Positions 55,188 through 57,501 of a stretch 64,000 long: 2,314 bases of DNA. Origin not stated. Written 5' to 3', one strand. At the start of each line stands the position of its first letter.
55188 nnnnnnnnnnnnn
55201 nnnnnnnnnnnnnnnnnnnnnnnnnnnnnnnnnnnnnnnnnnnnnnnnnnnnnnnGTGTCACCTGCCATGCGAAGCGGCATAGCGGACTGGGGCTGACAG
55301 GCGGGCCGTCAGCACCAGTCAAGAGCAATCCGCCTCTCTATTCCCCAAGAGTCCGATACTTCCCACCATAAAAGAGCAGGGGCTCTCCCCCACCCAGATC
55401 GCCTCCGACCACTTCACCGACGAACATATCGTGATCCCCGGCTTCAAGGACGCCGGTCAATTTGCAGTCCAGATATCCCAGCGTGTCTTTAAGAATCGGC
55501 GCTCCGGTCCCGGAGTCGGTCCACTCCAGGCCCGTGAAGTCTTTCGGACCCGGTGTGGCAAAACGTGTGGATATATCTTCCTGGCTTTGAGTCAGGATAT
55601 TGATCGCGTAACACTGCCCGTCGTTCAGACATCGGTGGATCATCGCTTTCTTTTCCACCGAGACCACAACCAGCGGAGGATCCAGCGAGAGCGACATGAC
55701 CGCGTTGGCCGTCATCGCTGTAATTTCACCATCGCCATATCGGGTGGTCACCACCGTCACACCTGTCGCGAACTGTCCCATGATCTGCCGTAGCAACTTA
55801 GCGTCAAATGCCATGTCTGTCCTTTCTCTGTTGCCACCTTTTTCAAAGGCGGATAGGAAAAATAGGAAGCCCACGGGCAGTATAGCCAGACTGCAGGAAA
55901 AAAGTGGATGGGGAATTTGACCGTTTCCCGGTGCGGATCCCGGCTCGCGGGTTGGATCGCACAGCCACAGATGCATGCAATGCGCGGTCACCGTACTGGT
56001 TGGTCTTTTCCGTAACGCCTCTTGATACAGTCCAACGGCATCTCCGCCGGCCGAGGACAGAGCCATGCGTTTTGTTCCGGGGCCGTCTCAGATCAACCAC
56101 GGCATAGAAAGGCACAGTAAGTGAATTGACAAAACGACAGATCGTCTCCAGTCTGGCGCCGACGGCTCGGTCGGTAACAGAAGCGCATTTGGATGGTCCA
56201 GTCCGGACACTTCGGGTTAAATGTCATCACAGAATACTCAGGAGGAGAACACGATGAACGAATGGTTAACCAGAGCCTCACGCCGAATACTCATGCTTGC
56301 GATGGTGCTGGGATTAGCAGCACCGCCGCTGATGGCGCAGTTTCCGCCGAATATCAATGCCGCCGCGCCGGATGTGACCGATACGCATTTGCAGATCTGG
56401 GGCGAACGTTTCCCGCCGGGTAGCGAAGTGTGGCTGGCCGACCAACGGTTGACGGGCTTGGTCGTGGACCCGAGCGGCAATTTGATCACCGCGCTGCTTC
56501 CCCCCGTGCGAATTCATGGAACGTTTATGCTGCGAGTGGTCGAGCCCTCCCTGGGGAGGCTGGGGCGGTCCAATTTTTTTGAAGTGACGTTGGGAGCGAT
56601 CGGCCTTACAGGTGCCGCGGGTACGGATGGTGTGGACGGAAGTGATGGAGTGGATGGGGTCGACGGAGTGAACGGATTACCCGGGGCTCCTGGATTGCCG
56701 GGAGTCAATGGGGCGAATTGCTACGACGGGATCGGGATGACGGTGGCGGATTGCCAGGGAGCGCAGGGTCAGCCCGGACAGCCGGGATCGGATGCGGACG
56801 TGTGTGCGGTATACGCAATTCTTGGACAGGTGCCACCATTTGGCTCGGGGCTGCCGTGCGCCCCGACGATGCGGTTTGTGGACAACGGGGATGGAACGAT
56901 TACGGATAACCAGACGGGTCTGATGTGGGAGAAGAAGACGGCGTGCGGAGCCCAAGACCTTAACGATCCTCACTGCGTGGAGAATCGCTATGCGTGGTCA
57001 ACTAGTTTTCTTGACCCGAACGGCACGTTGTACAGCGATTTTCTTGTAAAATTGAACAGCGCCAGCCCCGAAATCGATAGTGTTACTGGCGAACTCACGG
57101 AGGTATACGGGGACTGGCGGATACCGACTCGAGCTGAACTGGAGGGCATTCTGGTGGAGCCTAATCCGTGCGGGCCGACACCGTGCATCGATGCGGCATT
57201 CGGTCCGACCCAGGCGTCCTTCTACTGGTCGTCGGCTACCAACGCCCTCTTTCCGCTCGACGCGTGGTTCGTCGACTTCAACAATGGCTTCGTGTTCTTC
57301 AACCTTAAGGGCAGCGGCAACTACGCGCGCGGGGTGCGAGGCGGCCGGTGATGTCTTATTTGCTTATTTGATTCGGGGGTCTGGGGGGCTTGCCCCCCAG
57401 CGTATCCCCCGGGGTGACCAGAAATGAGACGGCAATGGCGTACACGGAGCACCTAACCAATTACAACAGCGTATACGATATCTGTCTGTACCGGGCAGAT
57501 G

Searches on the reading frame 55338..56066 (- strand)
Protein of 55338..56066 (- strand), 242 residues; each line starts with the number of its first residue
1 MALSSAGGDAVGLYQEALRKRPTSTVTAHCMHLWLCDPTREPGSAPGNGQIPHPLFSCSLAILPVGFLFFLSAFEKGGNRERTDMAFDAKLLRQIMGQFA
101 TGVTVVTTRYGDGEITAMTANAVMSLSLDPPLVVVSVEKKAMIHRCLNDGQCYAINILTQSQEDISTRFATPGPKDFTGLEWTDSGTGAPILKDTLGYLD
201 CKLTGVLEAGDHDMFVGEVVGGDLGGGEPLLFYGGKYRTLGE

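Call 53: search_protein_families(library=pfam, proteins=[window:55338-56066:-], max_evalue=0.0001)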
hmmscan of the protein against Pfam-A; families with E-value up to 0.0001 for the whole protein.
window:55338-56066:- (242 aa): 1 family
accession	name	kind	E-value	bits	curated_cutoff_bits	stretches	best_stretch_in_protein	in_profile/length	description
PF01613.24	Flavin_Reduct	-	3.1e-41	141.5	27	1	96-240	1-152/153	Flavin reductase like domain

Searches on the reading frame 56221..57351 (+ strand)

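Call 53: search_protein_families(library=pfam, proteins=[window:56221-57351:+], max_evalue=0.0001)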
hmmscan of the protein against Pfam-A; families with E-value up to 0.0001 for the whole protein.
window:56221-57351:+ (376 aa): 2 families
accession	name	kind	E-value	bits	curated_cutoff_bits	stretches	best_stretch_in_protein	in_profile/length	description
PF07603.17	Lcl_C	-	1.3e-18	67.8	34.9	1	225-373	1-117/117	Lcl C-terminal domain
PF01391.23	Collagen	-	1e-07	32.1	27.2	1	126-165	11-50/60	Collagen triple helix repeat (20 copies)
